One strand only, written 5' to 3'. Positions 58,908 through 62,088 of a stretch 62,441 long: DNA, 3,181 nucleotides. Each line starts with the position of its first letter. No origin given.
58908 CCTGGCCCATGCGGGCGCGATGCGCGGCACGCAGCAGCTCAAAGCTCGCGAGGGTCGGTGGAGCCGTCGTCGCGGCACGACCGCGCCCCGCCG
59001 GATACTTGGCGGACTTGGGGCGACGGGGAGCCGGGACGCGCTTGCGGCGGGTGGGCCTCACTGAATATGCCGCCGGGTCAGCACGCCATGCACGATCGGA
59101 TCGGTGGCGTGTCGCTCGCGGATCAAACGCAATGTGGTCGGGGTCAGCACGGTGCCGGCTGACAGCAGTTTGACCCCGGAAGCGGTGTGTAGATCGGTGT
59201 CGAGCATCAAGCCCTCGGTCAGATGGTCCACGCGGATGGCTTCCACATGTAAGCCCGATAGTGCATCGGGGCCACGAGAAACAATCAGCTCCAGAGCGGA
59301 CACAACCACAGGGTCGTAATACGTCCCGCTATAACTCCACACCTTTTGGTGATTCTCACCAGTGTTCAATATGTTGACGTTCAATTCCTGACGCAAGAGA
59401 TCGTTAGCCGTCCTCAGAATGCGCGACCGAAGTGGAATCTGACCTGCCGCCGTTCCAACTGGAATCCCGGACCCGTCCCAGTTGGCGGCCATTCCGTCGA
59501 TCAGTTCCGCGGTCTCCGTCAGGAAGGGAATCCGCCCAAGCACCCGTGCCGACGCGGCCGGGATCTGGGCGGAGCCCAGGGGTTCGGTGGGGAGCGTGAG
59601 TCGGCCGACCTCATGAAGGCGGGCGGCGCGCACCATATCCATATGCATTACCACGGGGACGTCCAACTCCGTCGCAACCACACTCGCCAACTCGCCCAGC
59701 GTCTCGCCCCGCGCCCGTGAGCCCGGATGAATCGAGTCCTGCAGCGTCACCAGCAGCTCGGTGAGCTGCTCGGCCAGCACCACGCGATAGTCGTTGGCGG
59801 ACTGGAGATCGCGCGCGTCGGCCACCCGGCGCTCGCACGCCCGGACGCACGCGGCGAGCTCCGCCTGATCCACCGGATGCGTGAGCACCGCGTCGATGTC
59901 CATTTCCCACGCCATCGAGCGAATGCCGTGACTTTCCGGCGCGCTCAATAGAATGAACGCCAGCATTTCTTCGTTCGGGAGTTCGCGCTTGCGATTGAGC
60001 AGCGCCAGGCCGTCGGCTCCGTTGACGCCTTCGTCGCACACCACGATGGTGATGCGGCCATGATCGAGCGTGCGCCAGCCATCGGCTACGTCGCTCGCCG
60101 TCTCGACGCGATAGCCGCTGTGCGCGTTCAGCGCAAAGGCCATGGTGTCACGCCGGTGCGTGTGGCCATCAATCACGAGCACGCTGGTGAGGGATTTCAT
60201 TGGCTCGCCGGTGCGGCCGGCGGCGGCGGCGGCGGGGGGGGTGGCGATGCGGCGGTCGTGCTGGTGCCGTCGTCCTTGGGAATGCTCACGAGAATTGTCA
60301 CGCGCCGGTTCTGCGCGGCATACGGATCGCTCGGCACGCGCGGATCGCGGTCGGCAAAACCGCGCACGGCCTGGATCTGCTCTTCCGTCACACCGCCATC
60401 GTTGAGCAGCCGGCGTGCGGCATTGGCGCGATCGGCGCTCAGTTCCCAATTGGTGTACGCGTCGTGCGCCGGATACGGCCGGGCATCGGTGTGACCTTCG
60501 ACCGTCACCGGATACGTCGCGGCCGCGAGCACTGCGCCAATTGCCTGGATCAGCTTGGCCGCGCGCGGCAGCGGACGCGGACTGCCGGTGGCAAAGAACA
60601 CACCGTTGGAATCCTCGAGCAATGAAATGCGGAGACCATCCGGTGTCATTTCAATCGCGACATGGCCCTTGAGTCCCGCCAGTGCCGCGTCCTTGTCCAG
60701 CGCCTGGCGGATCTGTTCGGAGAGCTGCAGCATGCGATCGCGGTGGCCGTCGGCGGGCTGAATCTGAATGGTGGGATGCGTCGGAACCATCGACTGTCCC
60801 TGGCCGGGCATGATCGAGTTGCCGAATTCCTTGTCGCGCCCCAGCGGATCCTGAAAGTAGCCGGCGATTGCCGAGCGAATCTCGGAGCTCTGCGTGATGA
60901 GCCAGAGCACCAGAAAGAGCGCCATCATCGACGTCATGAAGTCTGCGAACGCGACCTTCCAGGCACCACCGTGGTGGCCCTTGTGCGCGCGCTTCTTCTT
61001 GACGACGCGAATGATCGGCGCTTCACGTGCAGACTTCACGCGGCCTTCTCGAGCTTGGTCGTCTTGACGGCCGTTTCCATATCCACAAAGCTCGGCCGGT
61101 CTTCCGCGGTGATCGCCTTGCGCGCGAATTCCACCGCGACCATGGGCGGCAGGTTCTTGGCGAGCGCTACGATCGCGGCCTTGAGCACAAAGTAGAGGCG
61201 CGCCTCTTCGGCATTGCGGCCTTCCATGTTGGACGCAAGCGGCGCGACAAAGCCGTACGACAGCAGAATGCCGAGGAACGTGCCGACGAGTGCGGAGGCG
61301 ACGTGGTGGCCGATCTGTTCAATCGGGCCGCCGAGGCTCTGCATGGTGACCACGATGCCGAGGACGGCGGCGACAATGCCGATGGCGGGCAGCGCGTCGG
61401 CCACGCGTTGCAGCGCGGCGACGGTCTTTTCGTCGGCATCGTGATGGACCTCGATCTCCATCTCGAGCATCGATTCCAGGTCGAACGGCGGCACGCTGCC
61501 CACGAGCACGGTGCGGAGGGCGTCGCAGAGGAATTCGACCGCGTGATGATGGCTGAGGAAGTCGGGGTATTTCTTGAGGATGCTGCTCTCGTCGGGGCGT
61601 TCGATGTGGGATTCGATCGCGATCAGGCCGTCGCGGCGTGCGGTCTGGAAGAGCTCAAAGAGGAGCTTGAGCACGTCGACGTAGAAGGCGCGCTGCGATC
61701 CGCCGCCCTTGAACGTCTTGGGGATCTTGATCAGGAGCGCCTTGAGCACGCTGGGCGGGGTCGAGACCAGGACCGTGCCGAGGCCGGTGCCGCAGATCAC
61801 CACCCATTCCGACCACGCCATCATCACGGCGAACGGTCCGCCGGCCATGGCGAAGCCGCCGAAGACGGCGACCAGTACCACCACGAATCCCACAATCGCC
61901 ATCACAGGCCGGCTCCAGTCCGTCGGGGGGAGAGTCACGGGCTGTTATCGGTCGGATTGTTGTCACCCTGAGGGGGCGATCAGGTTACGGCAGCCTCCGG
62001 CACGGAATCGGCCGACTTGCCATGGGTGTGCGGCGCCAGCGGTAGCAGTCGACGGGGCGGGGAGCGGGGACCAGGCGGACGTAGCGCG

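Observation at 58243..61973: Sigma-28-driven stator operon motA-motB carries a coupled receiver/HD-GYP-like protein and a His-less kinase-like ATPase; every catalytic signature looks degenerate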

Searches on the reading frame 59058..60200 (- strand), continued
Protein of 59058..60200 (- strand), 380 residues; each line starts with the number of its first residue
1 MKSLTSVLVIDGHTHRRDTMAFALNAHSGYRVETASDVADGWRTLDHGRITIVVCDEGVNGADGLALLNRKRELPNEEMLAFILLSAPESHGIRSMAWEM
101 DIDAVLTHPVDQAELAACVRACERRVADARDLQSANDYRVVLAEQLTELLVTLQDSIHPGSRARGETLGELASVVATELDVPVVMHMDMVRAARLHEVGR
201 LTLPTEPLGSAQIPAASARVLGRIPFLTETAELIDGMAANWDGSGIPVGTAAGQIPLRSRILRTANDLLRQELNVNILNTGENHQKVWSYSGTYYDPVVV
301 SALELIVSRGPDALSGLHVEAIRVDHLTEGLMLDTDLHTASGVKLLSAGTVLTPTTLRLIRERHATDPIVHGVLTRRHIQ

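Call 47: fold_search(model_id=the predicted structure, library=pdb)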
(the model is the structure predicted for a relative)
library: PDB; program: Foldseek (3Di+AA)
matches with E <= 10: 1495; with E <= 0.001: 466
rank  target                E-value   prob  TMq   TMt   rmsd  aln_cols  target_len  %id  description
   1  4r8z_B                1.1e-07  1.00  0.37  0.60   5.1       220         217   20  Crystal Structure of PA4781 HD-GYP domain from Pseudomonas aeruginosa at 2.2A resolution showing a bi-metallic Ni ion  (released 2015-03-04)
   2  3bre_A                2.3e-07  1.00  0.37  0.44  16.6       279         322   16  Crystal Structure of P.aeruginosa PA3702 (released 2008-04-01)
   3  3bre_B                2.3e-07  1.00  0.37  0.43  19.1       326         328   16  Crystal Structure of P.aeruginosa PA3702 (released 2008-04-01)
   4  6swl_A                2.5e-07  1.00  0.32  0.86   2.1       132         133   23  The REC domain of XynC, a response regulator from Geobacillus stearothermophilus (released 2020-10-14)
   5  4r8z_A                3.3e-07  1.00  0.37  0.60   5.1       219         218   20  Crystal Structure of PA4781 HD-GYP domain from Pseudomonas aeruginosa at 2.2A resolution showing a bi-metallic Ni ion  (released 2015-03-04)
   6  2jk1                  5.0e-07  1.00  0.33  0.86   2.2       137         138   21  Crystal structure of the wild-type HupR receiver domain (released 2008-11-11)
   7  5xt2_A                5.3e-07  1.00  0.33  0.59   9.1       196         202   19  Crystal structures of full-length FixJ from B. japonicum crystallized in space group P212121 (released 2018-05-23)
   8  4mcw_A                7.7e-07  1.00  0.37  0.39   6.9       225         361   14  Crystal structure of a HD-GYP domain (a cyclic-di-GMP phosphodiesterase) containing a tri-nuclear metal centre (released 2014-02-19)
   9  3i5a                  9.1e-07  1.00  0.37  0.44  19.4       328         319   16  Crystal structure of full-length WpsR from Pseudomonas syringae (released 2009-08-18)
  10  9rbz_B                1.1e-06  1.00  0.37  0.63   5.9       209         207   20  DvhD, HD-GYP domain, c-di-GMP-bound (released 2026-03-04)
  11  3f7a_B                1.1e-06  1.00  0.37  0.37   5.2       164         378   23  Structure of Orthorhombic crystal form of Pseudomonas aeruginosa RssB (released 2009-11-24)
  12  3jte                  1.2e-06  1.00  0.29  0.84   2.3       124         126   24  Crystal structure of response regulator receiver domain Protein from clostridium thermocellum (released 2009-09-22)
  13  1l5z                  1.5e-06  1.00  0.34  0.83   2.8       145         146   21  CRYSTAL STRUCTURE OF THE E121K SUBSTITUTION OF THE RECEIVER DOMAIN OF SINORHIZOBIUM MELILOTI DCTD (released 2002-10-23)
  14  2vui                  1.7e-06  1.00  0.31  0.80   3.3       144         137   24  Crystal structure of the HupR receiver domain in inhibitory phospho- state (released 2008-11-11)
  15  3f7a_A                1.8e-06  1.00  0.37  0.38   5.3       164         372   23  Structure of Orthorhombic crystal form of Pseudomonas aeruginosa RssB (released 2009-11-24)
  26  4mcw_B                3.4e-06  1.00  0.37  0.38   6.8       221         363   14  Crystal structure of a HD-GYP domain (a cyclic-di-GMP phosphodiesterase) containing a tri-nuclear metal centre (released 2014-02-19)
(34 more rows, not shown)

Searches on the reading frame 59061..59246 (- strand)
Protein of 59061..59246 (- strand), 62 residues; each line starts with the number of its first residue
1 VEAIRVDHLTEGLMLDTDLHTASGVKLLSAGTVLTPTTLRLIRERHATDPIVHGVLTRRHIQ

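Call 50: search_solved_structures(query=A4, max_evalue=10, show_alignments=3)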
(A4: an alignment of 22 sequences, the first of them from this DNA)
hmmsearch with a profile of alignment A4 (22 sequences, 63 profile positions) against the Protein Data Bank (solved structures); distinct sequences matched with E-value up to 10: 3.
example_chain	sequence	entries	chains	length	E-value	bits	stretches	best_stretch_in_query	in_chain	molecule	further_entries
6wmr_D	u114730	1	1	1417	0.037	17.4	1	7-43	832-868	DNA-directed RNA polymerase subunit beta'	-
6wmp_D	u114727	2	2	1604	0.046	17.1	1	7-43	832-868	DNA-directed RNA polymerase subunit beta'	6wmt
4ynh_A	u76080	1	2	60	0.92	12.9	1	29-54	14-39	Spindle assembly abnormal protein 5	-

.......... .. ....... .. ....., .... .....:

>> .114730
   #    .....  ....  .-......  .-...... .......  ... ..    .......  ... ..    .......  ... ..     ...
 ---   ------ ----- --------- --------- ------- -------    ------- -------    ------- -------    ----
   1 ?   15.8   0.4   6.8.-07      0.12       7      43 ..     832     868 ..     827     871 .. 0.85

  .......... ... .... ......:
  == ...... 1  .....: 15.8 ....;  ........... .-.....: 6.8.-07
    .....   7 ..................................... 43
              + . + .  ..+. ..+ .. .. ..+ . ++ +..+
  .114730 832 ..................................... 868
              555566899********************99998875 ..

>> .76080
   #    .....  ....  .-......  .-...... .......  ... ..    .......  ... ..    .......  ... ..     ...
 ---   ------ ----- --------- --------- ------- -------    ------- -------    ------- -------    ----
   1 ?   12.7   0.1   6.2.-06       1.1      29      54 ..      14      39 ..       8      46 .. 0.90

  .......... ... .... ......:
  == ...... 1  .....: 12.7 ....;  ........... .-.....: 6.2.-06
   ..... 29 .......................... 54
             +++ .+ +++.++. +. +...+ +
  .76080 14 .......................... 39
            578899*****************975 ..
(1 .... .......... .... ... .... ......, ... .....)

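Call 51: search_protein_families(library=pfam, alignment_id=A4, max_evalue=10)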
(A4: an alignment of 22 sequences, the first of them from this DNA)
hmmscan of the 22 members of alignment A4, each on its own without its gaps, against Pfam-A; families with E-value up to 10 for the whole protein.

A. member 1, seq(62 aa): 0 families

B. families by the number of members that match (of 22 scanned): 5 families
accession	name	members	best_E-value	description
PF20900.3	PMT_C3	2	0.002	Pasteurella multocida toxin, C3 domain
PF06819.16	Arc_PepC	2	0.0093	Archaeal Peptidase A24 C-terminal Domain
PF08666.17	SAF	1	0.098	SAF domain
PF16168.11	AIDA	1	0.14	Adhesin of bacterial autotransporter system, probable stalk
PF09860.14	DUF2087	1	0.25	Uncharacterized protein conserved in bacteria (DUF2087)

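Call 66: find_homologous_proteins(query=A4, max_evalue=1)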
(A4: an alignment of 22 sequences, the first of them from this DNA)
Query A4 (22 sequences) (62 aa, profile of the alignment): 15 proteins with E <= 1 among 535 candidates.
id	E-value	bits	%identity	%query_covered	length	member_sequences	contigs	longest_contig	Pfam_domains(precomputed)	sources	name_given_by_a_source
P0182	2.5e-25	106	67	87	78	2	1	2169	-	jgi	jgi:hypothetical protein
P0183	1.0e-21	95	48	87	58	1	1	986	-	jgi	jgi:hypothetical protein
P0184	1.3e-21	94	45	90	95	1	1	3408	-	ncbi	ncbi:MAG: hypothetical protein ACRENS_08150 [Candidatus Eiseniibacteriota bacterium]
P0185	2.8e-21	93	50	77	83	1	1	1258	-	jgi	-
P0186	2.8e-21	93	47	89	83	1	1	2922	-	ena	-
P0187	1.2e-20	91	73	95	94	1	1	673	-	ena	-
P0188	1.8e-20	91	52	94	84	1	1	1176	-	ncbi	ncbi:MAG: hypothetical protein ABUL71_00050, partial [Gemmatimonadota bacterium]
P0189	9.3e-20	88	72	69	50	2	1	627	-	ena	-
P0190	2.9e-19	87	66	95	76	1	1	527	-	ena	-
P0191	5.6e-19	86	51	76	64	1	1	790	-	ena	-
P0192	5.1e-17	80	43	71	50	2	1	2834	-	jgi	jgi:hypothetical protein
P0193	1.3e-10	59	73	48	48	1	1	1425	-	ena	-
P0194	6.6e-4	38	32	92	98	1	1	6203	-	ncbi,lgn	-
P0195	2.4e-2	33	39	45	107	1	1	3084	-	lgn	-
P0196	4.5e-1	28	-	-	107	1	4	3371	-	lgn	-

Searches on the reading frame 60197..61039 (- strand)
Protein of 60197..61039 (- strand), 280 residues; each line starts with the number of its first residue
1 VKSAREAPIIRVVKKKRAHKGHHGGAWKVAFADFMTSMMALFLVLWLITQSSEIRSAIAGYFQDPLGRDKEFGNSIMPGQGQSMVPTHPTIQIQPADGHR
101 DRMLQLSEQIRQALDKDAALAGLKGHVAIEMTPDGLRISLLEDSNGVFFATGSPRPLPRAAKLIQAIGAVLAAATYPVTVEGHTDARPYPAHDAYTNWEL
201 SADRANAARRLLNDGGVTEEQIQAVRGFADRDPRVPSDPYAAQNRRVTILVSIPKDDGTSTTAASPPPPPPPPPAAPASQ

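Call 3: search_protein_families(library=pfam, proteins=[window:60197-61039:-], max_evalue=1)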
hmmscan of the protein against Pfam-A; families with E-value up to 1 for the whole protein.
window:60197-61039:- (280 aa): 3 families
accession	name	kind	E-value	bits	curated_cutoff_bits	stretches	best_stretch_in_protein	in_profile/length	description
PF13677.11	MotB_plug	-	4.6e-17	61.8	24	1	14-66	5-58/58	Membrane MotB of proton-channel complex MotA/MotB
PF00691.25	OmpA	-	1.5e-13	51.4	27.2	1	148-244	1-95/98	OmpA family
PF11905.13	DUF3425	-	0.081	13.4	27.1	1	72-116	18-60/128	Domain of unknown function (DUF3425)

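Call 4: search_protein_families(library=ncbifam, proteins=[window:60197-61039:-], max_evalue=1)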
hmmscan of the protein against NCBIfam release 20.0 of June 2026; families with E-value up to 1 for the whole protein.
window:60197-61039:- (280 aa): 34 families (the best 25 are shown)
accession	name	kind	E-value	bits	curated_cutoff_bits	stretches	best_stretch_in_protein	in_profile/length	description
NF006548.1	PRK09041.1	equivalog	5.3e-63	212.9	277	1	4-251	4-273/287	flagellar motor protein MotB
NF004651.0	PRK05996.1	equivalog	1.5e-57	196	342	2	98-253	269-421/424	MotB family protein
NF005273.1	PRK06778.1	equivalog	1.1e-38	133.4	383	2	97-252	117-268/297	putative lateral flagellar export/assembly protein LafU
NF006541.1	PRK09038.1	equivalog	8.4e-31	107.5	283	1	15-252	3-249/253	flagellar motor protein MotD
NF006508.0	PRK08944.1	subfamily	1.2e-23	83.8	259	2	98-259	139-295/304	MotB family protein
NF005831.1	PRK07734.1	equivalog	9.1e-19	68.2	301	1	14-251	5-248/250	flagellar motor protein MotB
TIGR03350.1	type_VI_ompA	equivalog_domain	1.3e-17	64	139.8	1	126-251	14-137/137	type VI secretion system protein TssL, long form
NF005195.1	PRK06667.1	equivalog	7e-16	58.7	300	1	14-251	2-235/241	flagellar motor protein MotB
NF005382.1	PRK06925.1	equivalog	2.1e-15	57.6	264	1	29-252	2-224/225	flagellar motor protein MotS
NF005236.0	PRK06742.1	equivalog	2.5e-13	50.1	312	1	135-251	108-223/225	flagellar motor protein MotS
NF006285.1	PRK08457.1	equivalog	2.8e-13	50.2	250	2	176-258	156-237/253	flagellar motor protein MotB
NF053611.1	YiaD_Gzip_OmpA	equivalog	5.1e-13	49.2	175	1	124-251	84-206/206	YiaD family glycine zipper/OmpA-like lipoprotein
NF005444.0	PRK07033.1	equivalog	2.1e-12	46.8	520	1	148-258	317-428/438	DotU family type VI secretion system protein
NF053585.1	OMP_LP_YfiB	equivalog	5.7e-10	39.3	128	1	143-252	54-161/163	outer membrane lipoprotein YfiB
NF006543.0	PRK09039.1-2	equivalog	9.2e-10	38.8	305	1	174-249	269-345/350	peptidoglycan -binding protein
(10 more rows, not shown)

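Call 36: find_encoding_contigs(protein=window:60197-61039:-, flank=10000, max_places=3)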
Protein window:60197-61039:- (280 aa): 1 contig read that carries it; 1 place shown.
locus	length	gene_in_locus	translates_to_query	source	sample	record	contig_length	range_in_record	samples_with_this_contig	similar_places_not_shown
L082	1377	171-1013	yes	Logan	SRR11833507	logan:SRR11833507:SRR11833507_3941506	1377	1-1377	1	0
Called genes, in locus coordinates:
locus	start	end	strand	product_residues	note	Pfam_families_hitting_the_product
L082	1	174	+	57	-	?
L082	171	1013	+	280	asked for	PF13677:MotB_plug, PF00691:OmpA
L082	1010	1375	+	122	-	?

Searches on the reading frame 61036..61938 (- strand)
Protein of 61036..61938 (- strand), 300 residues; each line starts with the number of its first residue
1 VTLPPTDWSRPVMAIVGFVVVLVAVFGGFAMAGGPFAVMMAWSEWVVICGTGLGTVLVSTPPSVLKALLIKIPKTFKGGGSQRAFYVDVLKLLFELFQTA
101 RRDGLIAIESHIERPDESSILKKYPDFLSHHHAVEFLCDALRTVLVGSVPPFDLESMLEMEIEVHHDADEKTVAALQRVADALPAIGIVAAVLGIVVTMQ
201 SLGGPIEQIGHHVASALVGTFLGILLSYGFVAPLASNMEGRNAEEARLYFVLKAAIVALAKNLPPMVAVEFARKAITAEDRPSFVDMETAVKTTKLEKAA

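Call 3: search_protein_families(library=pfam, proteins=[window:61036-61938:-], max_evalue=1)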
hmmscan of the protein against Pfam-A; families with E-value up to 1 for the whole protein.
window:61036-61938:- (300 aa): 3 families
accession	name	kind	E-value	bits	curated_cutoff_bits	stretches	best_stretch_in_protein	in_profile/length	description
PF20560.3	MotA_N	-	1.7e-24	86.3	27.3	1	15-104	1-91/91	Motility protein A N-terminal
PF01618.21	MotA_ExbB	-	4.3e-13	49.6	22.9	1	135-245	8-121/127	MotA/TolQ/ExbB proton channel family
PF18918.5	DUF5669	-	0.12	12.3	25.9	1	152-179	17-43/76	Family of unknown function (DUF5669)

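Call 4: search_protein_families(library=ncbifam, proteins=[window:61036-61938:-], max_evalue=1)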
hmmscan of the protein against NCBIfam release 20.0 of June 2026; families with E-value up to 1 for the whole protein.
window:61036-61938:- (300 aa): 9 families
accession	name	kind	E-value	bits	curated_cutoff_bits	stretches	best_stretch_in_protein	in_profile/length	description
TIGR03818.1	MotA1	equivalog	7.6e-106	353.4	303.8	1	13-292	2-281/282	flagellar motor stator protein MotA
NF005997.1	PRK08124.1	equivalog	3.5e-24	85.2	340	1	13-267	4-237/259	flagellar motor stator protein MotA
NF006583.0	PRK09109.1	equivalog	1.6e-22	79.9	237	1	13-262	4-231/246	flagellar motor protein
NF006284.1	PRK08456.1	equivalog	6.9e-19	68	380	1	14-265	5-234/252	flagellar motor stator protein MotA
NF005383.1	PRK06926.1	equivalog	3.5e-17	62.3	394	2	154-250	129-224/271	flagellar motor protein MotP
NF006527.0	PRK08990.1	equivalog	5e-12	45.7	341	1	15-281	6-247/254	flagellar motor protein PomA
NF005237.0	PRK06743.1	equivalog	3e-10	39.8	373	1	7-238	19-227/277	flagellar motor protein MotP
TIGR02796.1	tolQ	equivalog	0.001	18.8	221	1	156-225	106-180/216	protein TolQ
TIGR02647.1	DNA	hypoth_equivalog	0.046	13.4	44.6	1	152-179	17-43/77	TIGR02647 family protein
